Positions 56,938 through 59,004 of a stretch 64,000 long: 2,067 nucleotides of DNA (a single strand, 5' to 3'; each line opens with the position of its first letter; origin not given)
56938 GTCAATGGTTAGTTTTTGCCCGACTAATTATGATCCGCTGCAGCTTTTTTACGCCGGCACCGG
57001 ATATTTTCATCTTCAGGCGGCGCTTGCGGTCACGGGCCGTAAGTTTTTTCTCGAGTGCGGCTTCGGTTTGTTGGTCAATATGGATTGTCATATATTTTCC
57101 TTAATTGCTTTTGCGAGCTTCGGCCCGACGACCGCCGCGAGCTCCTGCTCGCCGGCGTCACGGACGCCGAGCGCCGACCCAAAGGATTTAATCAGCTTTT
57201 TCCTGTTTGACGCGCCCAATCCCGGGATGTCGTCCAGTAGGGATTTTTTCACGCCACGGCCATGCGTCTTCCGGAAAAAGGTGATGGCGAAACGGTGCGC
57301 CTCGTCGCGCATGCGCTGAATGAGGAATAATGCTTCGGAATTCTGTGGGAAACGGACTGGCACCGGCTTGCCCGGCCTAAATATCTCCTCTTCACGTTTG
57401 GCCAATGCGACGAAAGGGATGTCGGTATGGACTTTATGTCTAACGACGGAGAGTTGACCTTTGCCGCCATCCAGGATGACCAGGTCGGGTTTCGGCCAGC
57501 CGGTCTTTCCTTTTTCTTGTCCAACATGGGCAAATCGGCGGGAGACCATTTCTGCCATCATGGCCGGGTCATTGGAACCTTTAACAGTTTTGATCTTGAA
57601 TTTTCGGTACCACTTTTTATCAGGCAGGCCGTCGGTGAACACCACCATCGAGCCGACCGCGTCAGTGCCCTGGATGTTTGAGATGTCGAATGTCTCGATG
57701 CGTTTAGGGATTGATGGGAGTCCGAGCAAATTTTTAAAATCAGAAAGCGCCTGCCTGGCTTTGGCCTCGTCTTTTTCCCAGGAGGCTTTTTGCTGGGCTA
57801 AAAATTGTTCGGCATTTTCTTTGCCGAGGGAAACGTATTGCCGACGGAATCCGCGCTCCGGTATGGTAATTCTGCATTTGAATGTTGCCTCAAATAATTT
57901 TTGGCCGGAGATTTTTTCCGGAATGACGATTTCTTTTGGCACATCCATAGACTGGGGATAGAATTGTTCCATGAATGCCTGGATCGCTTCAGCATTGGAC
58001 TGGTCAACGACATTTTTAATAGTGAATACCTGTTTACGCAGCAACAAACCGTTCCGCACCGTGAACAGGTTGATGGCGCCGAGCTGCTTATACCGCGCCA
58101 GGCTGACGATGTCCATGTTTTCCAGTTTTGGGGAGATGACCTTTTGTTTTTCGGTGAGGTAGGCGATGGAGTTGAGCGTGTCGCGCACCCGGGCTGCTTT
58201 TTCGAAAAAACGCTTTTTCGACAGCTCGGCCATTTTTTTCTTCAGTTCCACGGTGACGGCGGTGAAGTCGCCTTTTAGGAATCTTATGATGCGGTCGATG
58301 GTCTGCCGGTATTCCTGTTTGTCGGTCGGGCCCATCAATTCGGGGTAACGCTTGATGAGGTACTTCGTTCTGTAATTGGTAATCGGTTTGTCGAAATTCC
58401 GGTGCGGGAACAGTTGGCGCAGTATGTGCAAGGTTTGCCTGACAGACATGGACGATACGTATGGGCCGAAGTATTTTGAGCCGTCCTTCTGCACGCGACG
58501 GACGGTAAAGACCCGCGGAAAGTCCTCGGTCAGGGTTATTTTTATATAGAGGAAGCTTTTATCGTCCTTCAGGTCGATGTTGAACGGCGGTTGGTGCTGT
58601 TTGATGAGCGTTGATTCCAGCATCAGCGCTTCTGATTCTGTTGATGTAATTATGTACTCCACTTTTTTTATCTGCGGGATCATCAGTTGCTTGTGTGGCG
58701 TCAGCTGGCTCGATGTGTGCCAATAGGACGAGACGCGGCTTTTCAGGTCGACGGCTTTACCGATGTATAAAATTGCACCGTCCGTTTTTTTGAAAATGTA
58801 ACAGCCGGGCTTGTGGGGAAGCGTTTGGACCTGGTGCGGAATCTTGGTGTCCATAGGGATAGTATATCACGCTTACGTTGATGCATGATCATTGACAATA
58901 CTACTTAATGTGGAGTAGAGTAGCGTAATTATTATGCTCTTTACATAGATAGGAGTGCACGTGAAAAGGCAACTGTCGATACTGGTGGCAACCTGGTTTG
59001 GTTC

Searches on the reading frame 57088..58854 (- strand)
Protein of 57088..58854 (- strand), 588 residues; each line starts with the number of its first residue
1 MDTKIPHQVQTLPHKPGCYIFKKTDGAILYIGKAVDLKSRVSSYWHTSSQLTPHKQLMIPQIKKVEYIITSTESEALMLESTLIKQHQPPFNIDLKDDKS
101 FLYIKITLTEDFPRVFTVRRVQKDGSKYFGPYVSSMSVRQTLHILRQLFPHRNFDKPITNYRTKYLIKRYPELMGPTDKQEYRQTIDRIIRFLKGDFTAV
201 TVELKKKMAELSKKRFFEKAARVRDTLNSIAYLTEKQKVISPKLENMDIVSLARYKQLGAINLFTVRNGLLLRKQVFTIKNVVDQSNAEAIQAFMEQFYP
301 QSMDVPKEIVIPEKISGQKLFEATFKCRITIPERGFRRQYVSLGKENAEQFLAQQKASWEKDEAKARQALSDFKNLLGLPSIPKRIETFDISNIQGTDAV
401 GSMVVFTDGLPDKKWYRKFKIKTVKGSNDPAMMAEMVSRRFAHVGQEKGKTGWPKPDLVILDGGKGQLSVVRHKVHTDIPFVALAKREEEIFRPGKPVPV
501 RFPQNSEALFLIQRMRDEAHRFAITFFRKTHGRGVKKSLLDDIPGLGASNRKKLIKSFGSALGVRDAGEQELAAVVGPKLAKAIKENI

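Call 79: search_protein_families(library=pfam, proteins=[window:57088-58854:-], max_evalue=0.00001)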
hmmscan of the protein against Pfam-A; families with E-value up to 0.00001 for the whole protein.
window:57088-58854:- (588 aa): 3 families
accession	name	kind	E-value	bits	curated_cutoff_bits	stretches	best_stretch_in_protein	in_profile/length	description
PF08459.17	UvrC_RNaseH_dom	-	7.6e-50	169.3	22.3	1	375-524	2-159/159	UvrC RNAse H endonuclease domain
PF22920.2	UvrC_RNaseH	-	1e-22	80.7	24.3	1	246-355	1-116/116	UvrC Ribonuclease H-like domain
PF01541.30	GIY-YIG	-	5.4e-09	36.7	22.6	1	16-89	2-74/78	GIY-YIG catalytic domain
